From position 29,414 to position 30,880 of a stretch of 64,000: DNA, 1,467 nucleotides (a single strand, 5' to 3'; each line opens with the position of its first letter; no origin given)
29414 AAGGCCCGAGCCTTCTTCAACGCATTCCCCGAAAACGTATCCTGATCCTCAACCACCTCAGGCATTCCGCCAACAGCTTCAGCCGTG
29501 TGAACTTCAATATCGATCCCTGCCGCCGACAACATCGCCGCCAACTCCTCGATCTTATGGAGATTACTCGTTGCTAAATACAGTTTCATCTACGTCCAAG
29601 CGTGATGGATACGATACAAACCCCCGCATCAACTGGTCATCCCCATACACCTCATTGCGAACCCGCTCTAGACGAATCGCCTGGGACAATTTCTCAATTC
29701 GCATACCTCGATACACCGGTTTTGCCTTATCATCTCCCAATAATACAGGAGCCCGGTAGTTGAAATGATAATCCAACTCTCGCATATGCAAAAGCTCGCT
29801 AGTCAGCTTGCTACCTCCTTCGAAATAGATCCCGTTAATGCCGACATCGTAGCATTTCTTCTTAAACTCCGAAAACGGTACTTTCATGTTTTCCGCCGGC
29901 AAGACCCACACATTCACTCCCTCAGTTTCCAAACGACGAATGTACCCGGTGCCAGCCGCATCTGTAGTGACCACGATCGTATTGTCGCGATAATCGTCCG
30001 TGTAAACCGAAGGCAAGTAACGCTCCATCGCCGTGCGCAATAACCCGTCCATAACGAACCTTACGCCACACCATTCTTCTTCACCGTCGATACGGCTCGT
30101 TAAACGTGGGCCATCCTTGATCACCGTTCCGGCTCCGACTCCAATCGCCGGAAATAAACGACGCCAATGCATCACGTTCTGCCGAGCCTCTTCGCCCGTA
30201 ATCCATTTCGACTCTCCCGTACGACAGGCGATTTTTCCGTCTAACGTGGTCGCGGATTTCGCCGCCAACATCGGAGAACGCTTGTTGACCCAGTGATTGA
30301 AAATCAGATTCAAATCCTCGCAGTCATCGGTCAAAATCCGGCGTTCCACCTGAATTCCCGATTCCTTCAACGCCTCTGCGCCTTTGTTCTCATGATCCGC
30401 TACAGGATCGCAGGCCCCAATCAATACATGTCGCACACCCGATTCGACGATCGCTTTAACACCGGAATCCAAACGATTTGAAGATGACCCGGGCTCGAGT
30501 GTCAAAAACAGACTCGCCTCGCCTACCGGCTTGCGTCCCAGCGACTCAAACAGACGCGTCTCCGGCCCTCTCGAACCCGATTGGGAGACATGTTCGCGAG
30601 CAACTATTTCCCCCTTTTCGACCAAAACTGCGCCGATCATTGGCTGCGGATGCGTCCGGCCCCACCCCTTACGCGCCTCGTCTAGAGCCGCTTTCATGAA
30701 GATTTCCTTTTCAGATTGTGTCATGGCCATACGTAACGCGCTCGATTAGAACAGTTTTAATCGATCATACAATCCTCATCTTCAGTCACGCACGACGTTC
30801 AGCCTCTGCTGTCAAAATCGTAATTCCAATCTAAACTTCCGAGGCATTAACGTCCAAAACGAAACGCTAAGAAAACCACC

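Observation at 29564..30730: RibD with a catalytically dead deaminase domain (reductase-only, PyrR-like)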

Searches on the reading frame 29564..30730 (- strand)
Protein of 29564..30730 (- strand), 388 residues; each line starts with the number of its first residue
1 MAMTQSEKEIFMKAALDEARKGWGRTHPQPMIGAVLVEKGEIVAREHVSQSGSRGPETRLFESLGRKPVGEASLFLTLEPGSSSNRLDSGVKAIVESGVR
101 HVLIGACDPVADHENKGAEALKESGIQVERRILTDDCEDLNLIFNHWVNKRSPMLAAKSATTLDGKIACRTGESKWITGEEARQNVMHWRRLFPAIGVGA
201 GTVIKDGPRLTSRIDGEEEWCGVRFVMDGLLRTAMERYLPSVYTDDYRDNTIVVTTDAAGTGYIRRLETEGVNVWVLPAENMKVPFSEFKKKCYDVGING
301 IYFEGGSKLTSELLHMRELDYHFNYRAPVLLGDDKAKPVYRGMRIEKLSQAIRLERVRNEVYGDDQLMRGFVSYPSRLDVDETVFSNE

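Call 3: search_protein_families(library=pfam, proteins=[window:29564-30730:-], max_evalue=0.1)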
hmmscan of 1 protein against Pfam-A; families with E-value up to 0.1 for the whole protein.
window:29564-30730:- (388 aa): 2 families
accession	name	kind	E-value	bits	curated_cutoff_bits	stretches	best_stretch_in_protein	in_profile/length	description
PF01872.23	RibD_C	-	7.6e-26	91.6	24.1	1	153-365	1-194/197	RibD C-terminal domain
PF00383.29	dCMP_cyt_deam_1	-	0.00073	19.8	25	1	7-104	3-100/102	Cytidine and deoxycytidylate deaminase zinc-binding region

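Call 4: search_protein_families(library=ncbifam, proteins=[window:29564-30730:-], max_evalue=0.1)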
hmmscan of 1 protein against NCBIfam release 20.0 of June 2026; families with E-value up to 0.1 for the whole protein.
window:29564-30730:- (388 aa): 5 families
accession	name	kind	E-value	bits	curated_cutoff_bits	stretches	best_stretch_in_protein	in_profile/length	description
TIGR00326.1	eubact_ribD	equivalog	9.2e-62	209.2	156.35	1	12-367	1-341/343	bifunctional diaminohydroxyphosphoribosylaminopyrimidine deaminase/5-amino-6-(5-phosphoribosylamino)uracil reductase RibD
NF008052.0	PRK10786.1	equivalog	4.3e-40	137.5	500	1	8-357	3-351/367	bifunctional diaminohydroxyphosphoribosylaminopyrimidine deaminase/5-amino-6-(5-phosphoribosylamino)uracil reductase RibD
TIGR00227.1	ribD_Cterm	domain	5e-32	111.2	150.15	1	153-368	3-212/216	riboflavin-specific deaminase C-terminal domain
TIGR01508.1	rib_reduct_arch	equivalog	8.8e-18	64.3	186.45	1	157-344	5-183/210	2,5-diamino-6-(ribosylamino)-4(3H)-pyrimidinone 5'-phosphate reductase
NF008113.2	PRK10860.1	equivalog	0.021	14.6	150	0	5-58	4-55/165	tRNA adenosine(34) deaminase TadA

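Call 5: search_solved_structures(query=window:29564-30730:-, show_alignments=3)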
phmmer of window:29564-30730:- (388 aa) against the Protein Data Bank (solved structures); distinct sequences matched with E-value up to 0.001: 15.
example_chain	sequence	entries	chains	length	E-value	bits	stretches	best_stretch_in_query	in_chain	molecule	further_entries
2b3z_A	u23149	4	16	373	3.3e-47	164.7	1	7-348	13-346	Riboflavin biosynthesis protein ribD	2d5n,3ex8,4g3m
9no2_B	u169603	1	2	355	1.6e-40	142.7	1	9-337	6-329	Riboflavin biosynthesis protein RibD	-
2hxv_A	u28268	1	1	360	1.2e-38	136.5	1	9-323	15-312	Diaminohydroxyphosphoribosylaminopyrimidine deaminase/ 5-amino-6-(5-phosphoribosylamino)ur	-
3zpc_A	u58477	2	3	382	1.8e-31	112.9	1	8-354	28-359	RIBOFLAVIN BIOSYNTHESIS PROTEIN RIBD | RIBD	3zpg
8dq9_A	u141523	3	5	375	3.8e-31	111.8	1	7-354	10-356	3-dehydroquinate dehydratase I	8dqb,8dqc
2o7p_A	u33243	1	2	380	4e-31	111.7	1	5-353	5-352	Riboflavin biosynthesis protein ribD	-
2g6v_A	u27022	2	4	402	4.8e-31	111.5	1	5-353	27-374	Riboflavin biosynthesis protein ribD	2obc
6p8c_A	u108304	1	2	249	6.2e-18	68.3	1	152-368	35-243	2,5-diamino-6-ribosylamino-4(3H)-pyrimidinone 5'-phosphate reductase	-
2azn_A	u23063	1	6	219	1.5e-12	50.6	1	151-356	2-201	Putative 5-amino-6-(5-phosphoribosylamino)uracil reductase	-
5xv2_A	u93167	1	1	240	5.3e-08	35.6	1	148-340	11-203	Conserved protein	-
7lrh_A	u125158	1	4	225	1e-07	34.7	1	145-357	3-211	Riboflavin biosynthesis protein RibD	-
5xv0_A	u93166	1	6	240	3.4e-07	33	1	148-340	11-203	Conserved protein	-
5xux_A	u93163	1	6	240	3.5e-07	32.9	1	148-340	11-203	Conserved protein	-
5xv5_A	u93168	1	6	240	4.4e-07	32.6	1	148-340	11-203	Conserved protein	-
7cph_A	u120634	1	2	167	3.4e-05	26.4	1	6-126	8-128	tRNA-specific adenosine deaminase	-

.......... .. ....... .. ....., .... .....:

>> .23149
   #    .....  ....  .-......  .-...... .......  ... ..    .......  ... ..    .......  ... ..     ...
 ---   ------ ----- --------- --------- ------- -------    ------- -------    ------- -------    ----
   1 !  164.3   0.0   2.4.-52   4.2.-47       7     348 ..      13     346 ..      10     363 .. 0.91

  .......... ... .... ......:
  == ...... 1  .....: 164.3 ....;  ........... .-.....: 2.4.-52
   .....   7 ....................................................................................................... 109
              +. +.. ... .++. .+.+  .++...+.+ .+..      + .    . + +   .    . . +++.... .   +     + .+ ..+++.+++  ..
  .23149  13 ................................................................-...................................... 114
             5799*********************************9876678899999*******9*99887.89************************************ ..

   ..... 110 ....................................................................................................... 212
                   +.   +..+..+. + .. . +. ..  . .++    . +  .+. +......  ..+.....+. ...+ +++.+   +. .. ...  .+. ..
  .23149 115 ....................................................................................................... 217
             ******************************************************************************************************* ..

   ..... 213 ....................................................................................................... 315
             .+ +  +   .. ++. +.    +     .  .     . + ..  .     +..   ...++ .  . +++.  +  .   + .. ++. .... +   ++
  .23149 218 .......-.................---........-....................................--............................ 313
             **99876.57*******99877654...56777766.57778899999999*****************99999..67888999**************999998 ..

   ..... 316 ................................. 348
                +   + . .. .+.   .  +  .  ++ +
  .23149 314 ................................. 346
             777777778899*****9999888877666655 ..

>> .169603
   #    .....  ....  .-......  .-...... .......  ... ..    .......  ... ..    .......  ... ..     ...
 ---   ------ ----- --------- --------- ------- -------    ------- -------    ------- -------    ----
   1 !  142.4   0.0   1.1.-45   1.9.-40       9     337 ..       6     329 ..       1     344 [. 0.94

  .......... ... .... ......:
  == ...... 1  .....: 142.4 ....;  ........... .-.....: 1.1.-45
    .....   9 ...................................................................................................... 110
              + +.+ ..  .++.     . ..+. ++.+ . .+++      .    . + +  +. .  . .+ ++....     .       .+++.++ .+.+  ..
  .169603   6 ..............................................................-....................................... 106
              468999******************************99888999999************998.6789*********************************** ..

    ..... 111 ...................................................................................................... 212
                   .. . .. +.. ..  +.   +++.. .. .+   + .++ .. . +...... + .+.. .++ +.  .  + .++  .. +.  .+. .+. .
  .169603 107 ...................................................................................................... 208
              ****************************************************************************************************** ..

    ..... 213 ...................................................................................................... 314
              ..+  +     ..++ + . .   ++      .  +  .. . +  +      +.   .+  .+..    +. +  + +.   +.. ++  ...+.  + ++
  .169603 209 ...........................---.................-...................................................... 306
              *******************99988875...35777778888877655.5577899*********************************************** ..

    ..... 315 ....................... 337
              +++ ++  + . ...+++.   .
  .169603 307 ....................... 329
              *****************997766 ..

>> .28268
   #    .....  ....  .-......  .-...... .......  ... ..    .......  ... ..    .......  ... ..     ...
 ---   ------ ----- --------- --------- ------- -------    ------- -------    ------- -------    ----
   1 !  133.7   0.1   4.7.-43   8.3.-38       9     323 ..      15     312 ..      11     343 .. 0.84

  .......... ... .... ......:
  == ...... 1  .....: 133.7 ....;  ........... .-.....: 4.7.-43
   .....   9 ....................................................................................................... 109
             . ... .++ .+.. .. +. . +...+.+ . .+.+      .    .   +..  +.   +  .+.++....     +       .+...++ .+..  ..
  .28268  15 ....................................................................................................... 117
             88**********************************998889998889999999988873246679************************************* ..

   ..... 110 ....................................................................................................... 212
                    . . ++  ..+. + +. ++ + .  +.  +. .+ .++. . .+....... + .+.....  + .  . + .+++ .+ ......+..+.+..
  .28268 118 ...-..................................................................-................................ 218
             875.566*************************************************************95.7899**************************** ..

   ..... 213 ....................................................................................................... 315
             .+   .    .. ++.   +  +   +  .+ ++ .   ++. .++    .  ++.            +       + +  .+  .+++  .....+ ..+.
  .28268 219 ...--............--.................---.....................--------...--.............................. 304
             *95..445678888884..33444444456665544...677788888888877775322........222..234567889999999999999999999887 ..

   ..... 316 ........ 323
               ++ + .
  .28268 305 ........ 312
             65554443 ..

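Call 11: find_homologous_proteins(query=window:29564-30730:-, max_evalue=1e-10)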
Query window:29564-30730:- (388 aa): 1935 proteins with E <= 1e-10 among 8000 candidates; the best 120 are listed.
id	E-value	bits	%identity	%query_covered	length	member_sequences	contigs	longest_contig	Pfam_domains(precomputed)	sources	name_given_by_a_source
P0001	1.2e-252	856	96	100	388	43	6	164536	PF01872.23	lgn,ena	-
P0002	1.5e-236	803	90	100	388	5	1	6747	PF01872.23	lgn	-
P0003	1.8e-226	770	86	100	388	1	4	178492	PF01872.23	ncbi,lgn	-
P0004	2.5e-226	769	86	100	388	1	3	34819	PF01872.23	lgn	-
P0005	6.4e-225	765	86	100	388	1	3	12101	PF01872.23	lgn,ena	-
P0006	1.8e-222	756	84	100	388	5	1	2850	PF00383.30,PF01872.23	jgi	jgi:diaminohydroxyphosphoribosylaminopyrimidine deaminase/5-amino-6-(5-phosphoribosylamino)uracil re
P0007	6.4e-222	755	83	99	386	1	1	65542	PF00383.30,PF01872.23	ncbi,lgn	-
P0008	9.7e-221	751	82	100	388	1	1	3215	PF01872.23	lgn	-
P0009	4.6e-219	745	81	100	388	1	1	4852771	PF00383.30,PF01872.23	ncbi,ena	-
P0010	2.5e-217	740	83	99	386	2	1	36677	PF01872.23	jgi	-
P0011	1.3e-216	737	84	97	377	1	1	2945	PF01872.23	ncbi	-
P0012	1.9e-213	727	81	99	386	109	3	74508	PF01872.23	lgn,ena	-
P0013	7.1e-210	715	79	99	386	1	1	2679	PF00383.30,PF01872.23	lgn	-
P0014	4.0e-208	709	78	99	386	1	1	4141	PF01872.23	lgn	-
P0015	8.9e-207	705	79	99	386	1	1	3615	PF01872.23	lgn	-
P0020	1.2e-205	701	78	99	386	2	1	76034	PF01872.23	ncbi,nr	ncbi:bifunctional diaminohydroxyphosphoribosylaminopyrimidine deaminase/5-amino-6-(5-phosphoribosyla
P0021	5.8e-205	699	79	99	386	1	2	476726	PF00383.30,PF01872.23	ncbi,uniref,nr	ncbi:bifunctional diaminohydroxyphosphoribosylaminopyrimidine deaminase/5-amino-6-(5-phosphoribosyla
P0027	5.7e-203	692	78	97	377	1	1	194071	PF01872.23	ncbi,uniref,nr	ncbi:bifunctional diaminohydroxyphosphoribosylaminopyrimidine deaminase/5-amino-6-(5-phosphoribosyla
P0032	5.4e-201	686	79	97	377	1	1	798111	PF01872.23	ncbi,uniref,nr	ncbi:bifunctional diaminohydroxyphosphoribosylaminopyrimidine deaminase/5-amino-6-(5-phosphoribosyla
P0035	4.8e-200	683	78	97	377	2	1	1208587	PF01872.23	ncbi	-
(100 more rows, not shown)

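Call 60: search_protein_representatives(protein=window:29564-30730:-)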
Query: 388 residues. Proteins with E-value up to 0.001 (for the whole library): 12533; up to 1e-10: 7306; up to 1e-30: 1173. The best 150 are listed.
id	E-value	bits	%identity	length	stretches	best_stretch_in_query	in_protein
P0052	2.8e-144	497.4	57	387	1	8-386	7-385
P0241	1.2e-102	360.3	47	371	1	12-373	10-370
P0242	2.1e-98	346.4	47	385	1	9-379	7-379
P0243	9.2e-94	331.1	42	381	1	5-375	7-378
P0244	6.9e-91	321.7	51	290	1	99-386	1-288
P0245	9.8e-90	317.9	44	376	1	9-372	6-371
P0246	1.2e-88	314.3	42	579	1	8-374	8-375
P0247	1.5e-88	313.9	41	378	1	9-377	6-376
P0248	4.5e-88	312.4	41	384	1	7-374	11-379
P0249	3.6e-85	302.8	45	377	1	9-376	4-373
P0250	3.3e-84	299.7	40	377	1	7-375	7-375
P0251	5.4e-79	282.5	42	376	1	9-377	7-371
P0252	1.5e-78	281.1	39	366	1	20-374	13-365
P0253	8.3e-77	275.3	43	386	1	5-377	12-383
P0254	1.0e-75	271.8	43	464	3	71-214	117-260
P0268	1.2e-59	218.8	34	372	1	1-371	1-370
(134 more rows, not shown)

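Call 63: predict_structure(alignment_id=A2)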
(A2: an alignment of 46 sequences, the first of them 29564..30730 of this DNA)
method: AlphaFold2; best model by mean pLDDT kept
length: 388 residues; sequences in the alignment: 46
mean_pLDDT: 88.7   pTM: 0.88
mean pLDDT of the five models: 88.7, 88.5, 87.4, 86.6, 85.0
residues with pLDDT >= 90: 252; 70-90: 110; 50-70: 21; < 50: 5
segments of 3 or more residues with pLDDT < 50: 386-388
pLDDT, mean of each block of 10 residues (from residue 1): 90 97 90 96 95 91 93 96 94 96 97 96 97 95 96 94 73 62 92 94 85 92 89 77 92 86 81 89 89 96 87 93 88 74 80 93 93 85 49
secondary structure, 60 per line:
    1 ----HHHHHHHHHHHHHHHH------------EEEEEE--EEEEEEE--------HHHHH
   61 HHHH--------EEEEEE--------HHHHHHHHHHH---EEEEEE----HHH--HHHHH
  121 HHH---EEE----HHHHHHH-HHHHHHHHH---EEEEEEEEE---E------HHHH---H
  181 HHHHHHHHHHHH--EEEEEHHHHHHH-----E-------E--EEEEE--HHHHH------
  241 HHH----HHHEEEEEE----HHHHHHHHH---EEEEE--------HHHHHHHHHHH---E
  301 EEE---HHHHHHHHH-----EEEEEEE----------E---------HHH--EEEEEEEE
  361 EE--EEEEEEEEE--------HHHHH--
elements in order: H5-20 E33-38 E41-47 H56-64 E73-78 H87-97 E101-106 H116-123 E127-129 H134-140 H142-150 E154-162 H173-176 H180-192 E195-199 H200-206 E223-227 H230-234 E251-256 H261-269 E273-277 H286-296 E300-303 H307-315 E321-327 E353-362 E365-373 H382-386

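Call 69: find_related_loci(query=P0268, collection=genome_contigs, flank=3000)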
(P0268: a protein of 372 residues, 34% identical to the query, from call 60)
Query P0268 (372 aa) in genome_contigs; peptide patterns used: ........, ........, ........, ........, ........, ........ (x = any residue, [..] = any of these).
24 stretches matched a pattern; 1 encode a relative of the query (tblastn E <= 1e-3); 1 distinct loci.
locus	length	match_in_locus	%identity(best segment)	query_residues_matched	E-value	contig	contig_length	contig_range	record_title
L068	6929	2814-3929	96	1-372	0e+0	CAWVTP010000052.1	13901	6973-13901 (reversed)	MAG TPA_asm: uncultured Puniceicoccaceae bacterium isolate ERR3589583_concoct_116 genome assembly, contig: ERZ7462696.39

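Call 70: fold_search(model_id=the predicted structure, library=pdb)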
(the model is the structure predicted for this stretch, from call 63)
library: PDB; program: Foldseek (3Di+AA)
matches with E <= 10: 1205; with E <= 0.001: 373
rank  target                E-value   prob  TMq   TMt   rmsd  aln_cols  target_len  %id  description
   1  2b3z_A                3.3e-33  1.00  0.73  0.78   4.4       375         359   31  Crystal structure of a bifunctional deaminase and reductase involved in riboflavin biosynthesis (released 2005-11-29)
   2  4g3m_A                2.1e-32  1.00  0.74  0.78   4.5       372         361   31  Complex Structure of Bacillus subtilis RibG: The Deamination Process in Riboflavin Biosynthesis (released 2013-02-20)
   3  3zpc_B                4.3e-32  1.00  0.72  0.78   4.4       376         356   26  Acinetobacter baumannii RibD, form 1 (released 2013-03-27)
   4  2b3z_D                2.7e-31  1.00  0.71  0.76   4.7       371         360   31  Crystal structure of a bifunctional deaminase and reductase involved in riboflavin biosynthesis (released 2005-11-29)
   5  4g3m_B                4.1e-31  1.00  0.70  0.74   5.0       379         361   30  Complex Structure of Bacillus subtilis RibG: The Deamination Process in Riboflavin Biosynthesis (released 2013-02-20)
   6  3zpg                  2.7e-30  1.00  0.70  0.76   4.7       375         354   25  Acinetobacter baumannii RibD, form 2 (released 2013-03-27)
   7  3zpc_A                5.5e-30  1.00  0.69  0.74   4.9       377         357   26  Acinetobacter baumannii RibD, form 1 (released 2013-03-27)
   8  8dqc_A                8.4e-29  1.00  0.70  0.75   4.8       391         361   24  Crystal structure of 3-dehydroquinate dehydratase I from Klebsiella oxytoca (I222 Form) (released 2022-07-27)
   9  8dqc_B                3.3e-28  1.00  0.71  0.75   4.8       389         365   26  Crystal structure of 3-dehydroquinate dehydratase I from Klebsiella oxytoca (I222 Form) (released 2022-07-27)
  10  8dq9_B                4.2e-28  1.00  0.72  0.77   4.3       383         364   27  Crystal structure of GDP bound 3-dehydroquinate dehydratase I from Klebsiella oxytoca (released 2022-07-27)
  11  8dqb                  1.1e-27  1.00  0.69  0.72   5.2       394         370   26  Crystal structure of 3-dehydroquinate dehydratase I from Klebsiella oxytoca (I23 Form) (released 2022-07-27)
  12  8dq9_A                1.5e-27  1.00  0.67  0.73   4.8       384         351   24  Crystal structure of GDP bound 3-dehydroquinate dehydratase I from Klebsiella oxytoca (released 2022-07-27)
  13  2hxv                  1.7e-27  1.00  0.73  0.80   4.1       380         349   30  Crystal structure of a diaminohydroxyphosphoribosylaminopyrimidine deaminase/ 5-amino-6-(5-phosphoribosylamino)uracil re (released 2006-08-15)
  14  2o7p_A                1.6e-26  1.00  0.70  0.75   4.4       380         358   26  The crystal structure of RibD from Escherichia coli in complex with the oxidised NADP+ cofactor in the active site of  (released 2007-02-13)
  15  9no2_B                6.1e-26  1.00  0.63  0.69   7.7       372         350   26  CryoEM structure of RibD-enolase complex (released 2025-06-18)
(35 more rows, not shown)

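Call 94: list_cluster_members(proteins=[P0021, P0027, P0032, P0009, P0020, P0035, P0003])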
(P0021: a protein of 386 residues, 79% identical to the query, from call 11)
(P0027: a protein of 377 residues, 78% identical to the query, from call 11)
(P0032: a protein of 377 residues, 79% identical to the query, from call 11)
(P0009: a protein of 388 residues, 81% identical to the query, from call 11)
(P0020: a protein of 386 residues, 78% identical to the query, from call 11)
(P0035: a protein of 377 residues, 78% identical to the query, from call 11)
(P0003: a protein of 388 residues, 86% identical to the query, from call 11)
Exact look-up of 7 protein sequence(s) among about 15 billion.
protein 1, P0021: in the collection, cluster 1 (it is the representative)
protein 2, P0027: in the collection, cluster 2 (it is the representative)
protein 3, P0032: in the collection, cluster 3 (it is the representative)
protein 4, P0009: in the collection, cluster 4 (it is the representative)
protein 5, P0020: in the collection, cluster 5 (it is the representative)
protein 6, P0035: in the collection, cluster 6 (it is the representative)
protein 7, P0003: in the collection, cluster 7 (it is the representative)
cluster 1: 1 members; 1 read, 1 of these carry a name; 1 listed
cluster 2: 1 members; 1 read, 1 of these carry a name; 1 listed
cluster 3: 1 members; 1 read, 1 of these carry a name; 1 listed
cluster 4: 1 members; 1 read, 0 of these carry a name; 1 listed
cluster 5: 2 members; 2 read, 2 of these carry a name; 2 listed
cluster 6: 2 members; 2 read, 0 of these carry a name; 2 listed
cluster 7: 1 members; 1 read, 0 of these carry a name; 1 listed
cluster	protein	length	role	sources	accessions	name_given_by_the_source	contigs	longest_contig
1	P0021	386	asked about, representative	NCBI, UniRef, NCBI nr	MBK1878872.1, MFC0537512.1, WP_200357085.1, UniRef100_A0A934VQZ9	bifunctional diaminohydroxyphosphoribosylaminopyrimidine ... | Riboflavin biosynthesis protein RibD n=1 Tax=Pelagicoccus mobilis TaxID=415221 ...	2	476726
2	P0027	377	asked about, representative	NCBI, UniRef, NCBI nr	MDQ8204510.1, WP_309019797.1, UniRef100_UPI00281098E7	bifunctional diaminohydroxyphosphoribosylaminopyrimidine ...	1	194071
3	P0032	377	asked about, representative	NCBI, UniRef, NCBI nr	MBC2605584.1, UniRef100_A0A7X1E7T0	bifunctional diaminohydroxyphosphoribosylaminopyrimidine ... | Riboflavin biosynthesis protein RibD n=2 Tax=Pelagicoccus albus TaxID=415222 ...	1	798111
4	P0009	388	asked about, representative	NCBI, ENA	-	-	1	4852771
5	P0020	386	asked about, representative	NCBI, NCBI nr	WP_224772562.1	bifunctional diaminohydroxyphosphoribosylaminopyrimidine ...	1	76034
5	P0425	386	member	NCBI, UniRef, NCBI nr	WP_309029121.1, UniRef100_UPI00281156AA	bifunctional diaminohydroxyphosphoribosylaminopyrimidine ...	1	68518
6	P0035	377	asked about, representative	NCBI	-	-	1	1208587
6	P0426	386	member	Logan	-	-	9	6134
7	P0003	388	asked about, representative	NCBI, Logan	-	-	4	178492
